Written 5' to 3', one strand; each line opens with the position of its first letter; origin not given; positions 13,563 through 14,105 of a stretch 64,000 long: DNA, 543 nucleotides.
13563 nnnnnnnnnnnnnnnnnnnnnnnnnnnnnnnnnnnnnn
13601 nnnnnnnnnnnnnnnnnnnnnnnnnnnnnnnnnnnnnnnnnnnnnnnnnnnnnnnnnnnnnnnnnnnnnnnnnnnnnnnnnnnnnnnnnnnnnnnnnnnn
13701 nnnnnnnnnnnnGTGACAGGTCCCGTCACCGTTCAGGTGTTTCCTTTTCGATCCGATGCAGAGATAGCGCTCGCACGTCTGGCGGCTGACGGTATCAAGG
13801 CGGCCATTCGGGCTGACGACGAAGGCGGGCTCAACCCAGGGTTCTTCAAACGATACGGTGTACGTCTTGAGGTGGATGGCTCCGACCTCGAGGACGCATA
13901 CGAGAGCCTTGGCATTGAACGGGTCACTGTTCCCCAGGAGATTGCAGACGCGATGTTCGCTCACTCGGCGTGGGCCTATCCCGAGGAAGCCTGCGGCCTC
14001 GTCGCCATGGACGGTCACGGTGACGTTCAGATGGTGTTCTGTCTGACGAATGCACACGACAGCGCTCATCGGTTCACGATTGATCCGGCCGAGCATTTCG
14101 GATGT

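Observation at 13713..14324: Mec-like JAMM metalloprotease fused to an N-terminal DUF2007-like domain and uncoupled from cysO/cysM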

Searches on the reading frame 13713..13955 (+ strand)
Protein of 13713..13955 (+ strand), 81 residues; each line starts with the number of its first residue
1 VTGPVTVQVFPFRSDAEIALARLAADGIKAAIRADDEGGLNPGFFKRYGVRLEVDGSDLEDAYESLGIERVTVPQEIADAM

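Call 6: search_protein_families(library=pfam, proteins=[window:13713-13955:+], max_evalue=10)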
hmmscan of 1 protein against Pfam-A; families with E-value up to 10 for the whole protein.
seq(81 aa): 3 families
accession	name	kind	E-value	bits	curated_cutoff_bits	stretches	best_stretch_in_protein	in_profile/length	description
PF09413.15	DUF2007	-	0.11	13.1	25.7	1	15-63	12-59/66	Putative prokaryotic signal transducing protein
PF05036.18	SPOR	-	0.17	12.7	21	1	3-34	3-35/76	SPOR domain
PF01698.23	SAM_LFY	-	0.37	11.2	25.2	0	27-35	63-71/80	Floricaula / Leafy protein SAM domain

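Call 23: search_solved_structures(query=A2, max_evalue=10, show_alignments=3)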
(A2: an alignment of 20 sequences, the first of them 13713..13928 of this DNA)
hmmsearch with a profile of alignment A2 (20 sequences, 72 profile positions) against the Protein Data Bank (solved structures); distinct sequences matched with E-value up to 10: 0.

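Call 24: search_protein_families(library=pfam, alignment_id=A2, max_evalue=1)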
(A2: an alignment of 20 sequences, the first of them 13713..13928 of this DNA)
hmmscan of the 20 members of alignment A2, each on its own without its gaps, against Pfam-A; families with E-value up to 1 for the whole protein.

A. member 1, window:13713-13928:+ (72 aa): 2 families
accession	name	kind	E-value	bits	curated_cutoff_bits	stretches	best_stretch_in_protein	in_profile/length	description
PF09413.15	DUF2007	-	0.089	13.4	25.7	1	15-63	12-59/66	Putative prokaryotic signal transducing protein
PF05036.18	SPOR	-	0.13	13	21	1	3-34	3-35/76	SPOR domain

B. families by the number of members that match (of 20 scanned): 3 families
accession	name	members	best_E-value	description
PF09413.15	DUF2007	17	8e-05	Putative prokaryotic signal transducing protein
PF05036.18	SPOR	4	0.05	SPOR domain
PF18348.7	SH3_16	2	0.023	Bacterial dipeptidyl-peptidase Sh3 domain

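Call 25: find_homologous_proteins(query=A2, max_evalue=0.01)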
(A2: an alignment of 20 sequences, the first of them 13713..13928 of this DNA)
Query A2 (20 sequences) (72 aa, profile of the alignment): 78 proteins with E <= 0.01 among 4480 candidates.
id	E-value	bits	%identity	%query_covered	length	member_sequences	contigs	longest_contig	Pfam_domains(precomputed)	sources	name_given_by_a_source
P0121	8.8e-36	139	81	100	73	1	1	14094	-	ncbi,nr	ncbi:MAG: hypothetical protein M3132_11300, partial [Actinomycetia bacterium]|nr:hypothetical protei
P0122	4.9e-34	134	75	100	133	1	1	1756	-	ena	-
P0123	7.5e-34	133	68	99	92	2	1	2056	-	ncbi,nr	ncbi:MAG: hypothetical protein M3094_00865, partial [Actinomycetia bacterium]|nr:hypothetical protei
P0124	9.9e-33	130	75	93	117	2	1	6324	-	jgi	-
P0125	1.5e-29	119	70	92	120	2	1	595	-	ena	-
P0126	2.5e-28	116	64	96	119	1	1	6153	-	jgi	-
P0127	1.3e-27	113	67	88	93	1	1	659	PF01179.28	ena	-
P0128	4.2e-24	102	63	83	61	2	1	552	-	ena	-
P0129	1.2e-23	101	57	94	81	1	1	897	-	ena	-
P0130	1.2e-22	97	63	71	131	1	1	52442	-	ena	-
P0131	1.5e-22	97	60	86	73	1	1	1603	PF09413.16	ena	-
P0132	1.3e-21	94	55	93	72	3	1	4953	PF09413.16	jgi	jgi:Zn-dependent membrane protease YugP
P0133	2.8e-21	93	59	81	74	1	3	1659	PF09413.16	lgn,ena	-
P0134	6.3e-21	92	55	90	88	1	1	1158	-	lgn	-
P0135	8.6e-21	91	57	93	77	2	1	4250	PF09413.16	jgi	jgi:hypothetical protein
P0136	2.6e-20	90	52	86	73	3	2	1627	PF09413.16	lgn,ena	-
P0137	2.7e-20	90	54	85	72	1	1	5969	PF09413.16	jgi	jgi:hypothetical protein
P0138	2.8e-20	90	53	92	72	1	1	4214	PF09413.16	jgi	jgi:hypothetical protein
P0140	3.2e-20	90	61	79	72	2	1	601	PF09413.16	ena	-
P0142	3.6e-20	89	58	86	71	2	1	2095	PF09413.16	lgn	-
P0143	4.8e-20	89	63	86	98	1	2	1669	PF09413.16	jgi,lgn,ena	-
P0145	1.6e-19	87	57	90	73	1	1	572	PF09413.16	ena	-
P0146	1.7e-19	87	62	81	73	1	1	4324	PF09413.16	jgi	jgi:hypothetical protein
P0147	6.7e-19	85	62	76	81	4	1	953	PF09413.16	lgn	-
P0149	9.3e-19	85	58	86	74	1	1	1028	PF09413.16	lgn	-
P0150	9.5e-19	85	56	86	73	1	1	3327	PF09413.16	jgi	jgi:hypothetical protein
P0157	5.0e-18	83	64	69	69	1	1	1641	PF09413.16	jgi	jgi:hypothetical protein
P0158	5.2e-18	82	53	92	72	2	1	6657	PF09413.16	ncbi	-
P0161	7.7e-18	82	58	86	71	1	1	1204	PF09413.16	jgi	jgi:hypothetical protein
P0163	8.7e-18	82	56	69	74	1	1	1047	PF09413.16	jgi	jgi:hypothetical protein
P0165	1.7e-17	81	52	86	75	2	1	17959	-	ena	-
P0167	2.6e-17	80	61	75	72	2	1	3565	PF09413.16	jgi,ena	-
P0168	3.0e-17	80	52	90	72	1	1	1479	PF09413.16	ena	-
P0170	6.0e-17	79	63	60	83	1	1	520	PF09413.16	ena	-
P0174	1.0e-16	78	52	85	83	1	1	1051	PF09413.16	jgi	-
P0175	1.1e-16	78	57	81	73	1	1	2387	PF09413.16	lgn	-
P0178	2.9e-16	77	56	69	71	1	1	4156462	-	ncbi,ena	-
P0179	3.2e-16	77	50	94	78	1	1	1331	PF09413.16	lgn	-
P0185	5.3e-15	73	53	86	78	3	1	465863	PF09413.16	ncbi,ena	-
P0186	1.0e-14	72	53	74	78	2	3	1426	PF09413.16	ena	-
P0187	2.1e-14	71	52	83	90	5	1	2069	PF09413.16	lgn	-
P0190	4.2e-14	70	52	86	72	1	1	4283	PF09413.16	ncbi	ncbi:MAG: hypothetical protein ABWY62_05435 [Acidimicrobiia bacterium]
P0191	4.5e-14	70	54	75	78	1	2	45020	-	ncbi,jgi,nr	ncbi:hypothetical protein HQ535_07180 [bacterium]|nr:hypothetical protein [bacterium]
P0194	2.3e-8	52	44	86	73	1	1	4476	PF09413.16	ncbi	-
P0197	1.8e-4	39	44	81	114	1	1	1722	PF09413.16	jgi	jgi:hypothetical protein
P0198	4.3e-3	35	42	89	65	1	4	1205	PF09413.16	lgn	-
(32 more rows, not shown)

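Call 27: find_encoding_contigs(protein=P0178, flank=10000, max_places=2)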
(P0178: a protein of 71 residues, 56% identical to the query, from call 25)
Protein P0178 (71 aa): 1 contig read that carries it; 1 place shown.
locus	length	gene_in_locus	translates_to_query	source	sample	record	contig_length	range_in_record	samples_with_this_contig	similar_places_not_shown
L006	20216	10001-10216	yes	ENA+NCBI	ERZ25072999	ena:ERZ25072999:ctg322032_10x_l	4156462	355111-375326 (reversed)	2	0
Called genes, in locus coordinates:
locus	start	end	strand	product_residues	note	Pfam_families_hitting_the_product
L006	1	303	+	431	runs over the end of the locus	PF07730:HisKA_3 (weak), PF02518:HATPase_c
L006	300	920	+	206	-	PF00072:Response_reg, PF08281:Sigma70_r4_2, PF00196:GerE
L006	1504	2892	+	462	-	PF13458:Peripla_BP_6, PF01094:ANF_receptor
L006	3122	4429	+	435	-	PF02653:BPD_transp_2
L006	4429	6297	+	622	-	PF02653:BPD_transp_2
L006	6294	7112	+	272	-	PF13476:AAA_23 (weak), PF00005:ABC_tran, PF13304:AAA_21 (faint), PF12399:BCA_ABC_TP_C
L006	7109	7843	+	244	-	PF00005:ABC_tran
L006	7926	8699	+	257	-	PF11716:MDMPI_N, PF07398:MDMPI_C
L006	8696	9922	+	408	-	PF02274:ADI, PF19420:DDAH_eukar (faint)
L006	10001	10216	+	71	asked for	-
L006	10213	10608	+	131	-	PF14464:Prok-JAB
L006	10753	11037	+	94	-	-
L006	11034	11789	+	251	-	PF23023:Anti-Pycsar_Apyc1 (weak), PF00753:Lactamase_B, PF12706:Lactamase_B_2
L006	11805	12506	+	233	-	PF01138:RNase_PH, PF03725:RNase_PH_C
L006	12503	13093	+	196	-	PF01725:Ham1p_like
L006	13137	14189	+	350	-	PF00005:ABC_tran, PF13304:AAA_21 (faint)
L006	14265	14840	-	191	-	PF02627:CMD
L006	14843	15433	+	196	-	-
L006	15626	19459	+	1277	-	-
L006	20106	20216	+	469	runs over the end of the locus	PF05697:Trigger_N, PF05698:Trigger_C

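Call 30: predict_structure(alignment_id=A2)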
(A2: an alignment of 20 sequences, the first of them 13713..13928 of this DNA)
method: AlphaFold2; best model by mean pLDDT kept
length: 72 residues; sequences in the alignment: 20
mean_pLDDT: 77.4   pTM: 0.61
mean pLDDT of the five models: 77.4, 76.5, 74.9, 74.9, 73.4
residues with pLDDT >= 90: 13; 70-90: 41; 50-70: 12; < 50: 6
segments of 3 or more residues with pLDDT < 50: 43-45
pLDDT, mean of each block of 10 residues (from residue 1): 80 87 91 67 56 88 79 49
secondary structure, 60 per line:
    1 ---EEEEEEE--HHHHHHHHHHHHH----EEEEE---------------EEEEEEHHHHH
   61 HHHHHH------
elements in order: E4-10 H13-25 E30-34 E50-55 H56-66

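Call 33: find_encoding_contigs(protein=P0185, flank=10000, max_places=2)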
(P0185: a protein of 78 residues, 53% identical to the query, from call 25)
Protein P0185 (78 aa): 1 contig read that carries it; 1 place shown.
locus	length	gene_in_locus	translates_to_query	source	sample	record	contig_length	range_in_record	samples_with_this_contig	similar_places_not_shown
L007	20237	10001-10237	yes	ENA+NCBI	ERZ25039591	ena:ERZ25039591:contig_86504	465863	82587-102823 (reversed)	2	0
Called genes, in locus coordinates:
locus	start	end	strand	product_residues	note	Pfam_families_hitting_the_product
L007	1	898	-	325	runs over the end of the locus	PF00365:PFK, PF04073:tRNA_edit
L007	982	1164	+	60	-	-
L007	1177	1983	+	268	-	-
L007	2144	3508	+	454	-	PF13433:Peripla_BP_5, PF13458:Peripla_BP_6, PF01094:ANF_receptor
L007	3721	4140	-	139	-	-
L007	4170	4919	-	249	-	PF00005:ABC_tran, PF13304:AAA_21 (faint)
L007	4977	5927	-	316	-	-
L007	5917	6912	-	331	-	PF02653:BPD_transp_2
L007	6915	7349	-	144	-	PF02653:BPD_transp_2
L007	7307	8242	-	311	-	PF13620:CarboxypepD_reg (weak), PF17802:SpaA (weak), PF17210:SdrD_B (weak)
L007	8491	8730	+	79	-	-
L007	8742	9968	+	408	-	PF02274:ADI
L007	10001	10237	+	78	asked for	PF09413:DUF2007 (weak)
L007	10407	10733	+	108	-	PF14464:Prok-JAB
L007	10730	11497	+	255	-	PF23023:Anti-Pycsar_Apyc1 (weak), PF00753:Lactamase_B, PF12706:Lactamase_B_2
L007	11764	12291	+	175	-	PF01138:RNase_PH, PF03725:RNase_PH_C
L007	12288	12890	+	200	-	PF01725:Ham1p_like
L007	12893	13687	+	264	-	PF00005:ABC_tran, PF13304:AAA_21 (faint)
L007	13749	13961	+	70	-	PF03459:TOBE (weak)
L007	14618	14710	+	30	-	-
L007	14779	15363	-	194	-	PF14329:DUF4386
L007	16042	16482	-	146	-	-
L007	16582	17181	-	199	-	PF00589:Phage_integrase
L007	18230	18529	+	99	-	PF05697:Trigger_N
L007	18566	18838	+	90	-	-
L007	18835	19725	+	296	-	PF05698:Trigger_C (weak)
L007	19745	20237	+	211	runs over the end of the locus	PF00574:CLP_protease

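Call 34: find_encoding_contigs(protein=P0191, flank=10000, max_places=2)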
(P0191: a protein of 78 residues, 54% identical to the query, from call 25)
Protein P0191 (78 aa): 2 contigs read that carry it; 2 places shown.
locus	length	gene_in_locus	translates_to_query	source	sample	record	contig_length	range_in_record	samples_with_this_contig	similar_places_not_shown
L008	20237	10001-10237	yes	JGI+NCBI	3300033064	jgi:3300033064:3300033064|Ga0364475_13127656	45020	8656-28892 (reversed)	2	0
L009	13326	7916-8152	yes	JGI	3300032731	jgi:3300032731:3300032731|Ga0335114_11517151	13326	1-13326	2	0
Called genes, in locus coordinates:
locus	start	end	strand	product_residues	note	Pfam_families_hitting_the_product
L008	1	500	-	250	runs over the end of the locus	PF20226:DUF6585 (weak)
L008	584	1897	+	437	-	PF20381:Rv1476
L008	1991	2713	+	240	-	PF04012:PspA_IM30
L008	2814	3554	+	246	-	PF01209:Ubie_methyltran (faint), PF13489:Methyltransf_23, PF08241:Methyltransf_11, PF08242:Methyltransf_12, PF13649:Methyltransf_25, PF13847:Methyltransf_31 (weak)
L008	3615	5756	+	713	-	PF02665:Nitrate_red_gam, PF12838:Fer4_7 (faint), PF12797:Fer4_2 (faint), PF13183:Fer4_8 (weak), PF13187:Fer4_9 (weak), PF13237:Fer4_10, PF02754:CCG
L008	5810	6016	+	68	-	-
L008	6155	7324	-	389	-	PF00528:BPD_transp_1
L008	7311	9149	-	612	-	PF16296:TM_PBP2_N, PF00528:BPD_transp_1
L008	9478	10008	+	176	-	PF02698:DUF218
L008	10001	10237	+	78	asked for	-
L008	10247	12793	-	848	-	PF00990:GGDEF, PF00563:EAL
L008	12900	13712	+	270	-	PF00800:PDT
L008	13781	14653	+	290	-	PF01555:N6_N4_Mtase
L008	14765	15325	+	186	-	-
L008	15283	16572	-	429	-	PF04784:DUF547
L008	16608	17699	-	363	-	PF10094:DUF2332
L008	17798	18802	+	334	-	PF00356:LacI, PF00532:Peripla_BP_1, PF13407:Peripla_BP_4, PF13377:Peripla_BP_3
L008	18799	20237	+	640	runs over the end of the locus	PF00128:Alpha-amylase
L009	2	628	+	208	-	?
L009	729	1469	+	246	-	PF01209:Ubie_methyltran (faint), PF13489:Methyltransf_23, PF08241:Methyltransf_11, PF08242:Methyltransf_12, PF13649:Methyltransf_25, PF13847:Methyltransf_31 (weak)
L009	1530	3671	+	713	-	PF02665:Nitrate_red_gam, PF12838:Fer4_7 (faint), PF12797:Fer4_2 (faint), PF13183:Fer4_8 (weak), PF13187:Fer4_9 (weak), PF13237:Fer4_10, PF02754:CCG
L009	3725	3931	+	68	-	-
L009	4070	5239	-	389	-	PF00528:BPD_transp_1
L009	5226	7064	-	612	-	PF16296:TM_PBP2_N, PF00528:BPD_transp_1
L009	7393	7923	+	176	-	PF02698:DUF218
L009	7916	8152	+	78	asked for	-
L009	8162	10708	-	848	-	PF00990:GGDEF, PF00563:EAL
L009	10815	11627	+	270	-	PF00800:PDT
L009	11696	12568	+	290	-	PF01555:N6_N4_Mtase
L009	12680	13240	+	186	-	-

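Call 82: find_encoding_contigs(protein=P0165, flank=6000, max_places=2)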
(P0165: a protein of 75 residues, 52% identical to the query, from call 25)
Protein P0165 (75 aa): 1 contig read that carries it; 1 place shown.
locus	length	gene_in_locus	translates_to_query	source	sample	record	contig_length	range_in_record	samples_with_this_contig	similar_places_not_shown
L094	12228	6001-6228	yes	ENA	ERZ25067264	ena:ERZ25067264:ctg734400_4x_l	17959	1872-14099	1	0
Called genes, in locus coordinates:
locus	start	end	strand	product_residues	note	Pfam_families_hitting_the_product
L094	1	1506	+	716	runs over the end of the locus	PF05193:Peptidase_M16_C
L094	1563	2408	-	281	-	-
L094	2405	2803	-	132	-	-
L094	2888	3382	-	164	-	PF04073:tRNA_edit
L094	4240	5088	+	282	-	PF02274:ADI, PF19420:DDAH_eukar (faint)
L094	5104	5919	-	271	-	PF23023:Anti-Pycsar_Apyc1 (weak), PF12706:Lactamase_B_2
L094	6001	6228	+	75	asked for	-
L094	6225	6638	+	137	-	PF01398:JAB (weak), PF14464:Prok-JAB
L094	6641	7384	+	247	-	PF23023:Anti-Pycsar_Apyc1 (weak), PF00753:Lactamase_B, PF12706:Lactamase_B_2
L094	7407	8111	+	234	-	PF01138:RNase_PH, PF03725:RNase_PH_C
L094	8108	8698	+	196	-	PF01725:Ham1p_like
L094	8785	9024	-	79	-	-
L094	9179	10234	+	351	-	PF00005:ABC_tran, PF13304:AAA_21 (faint), PF17912:OB_MalK (weak)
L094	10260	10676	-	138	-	PF07366:SnoaL, PF12680:SnoaL_2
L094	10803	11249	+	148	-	PF22381:Staph_reg_Sar_Rot, PF01047:MarR, PF12802:MarR_2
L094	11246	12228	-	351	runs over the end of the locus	PF08402:TOBE_2 (faint), PF00005:ABC_tran, PF13304:AAA_21 (faint), PF03459:TOBE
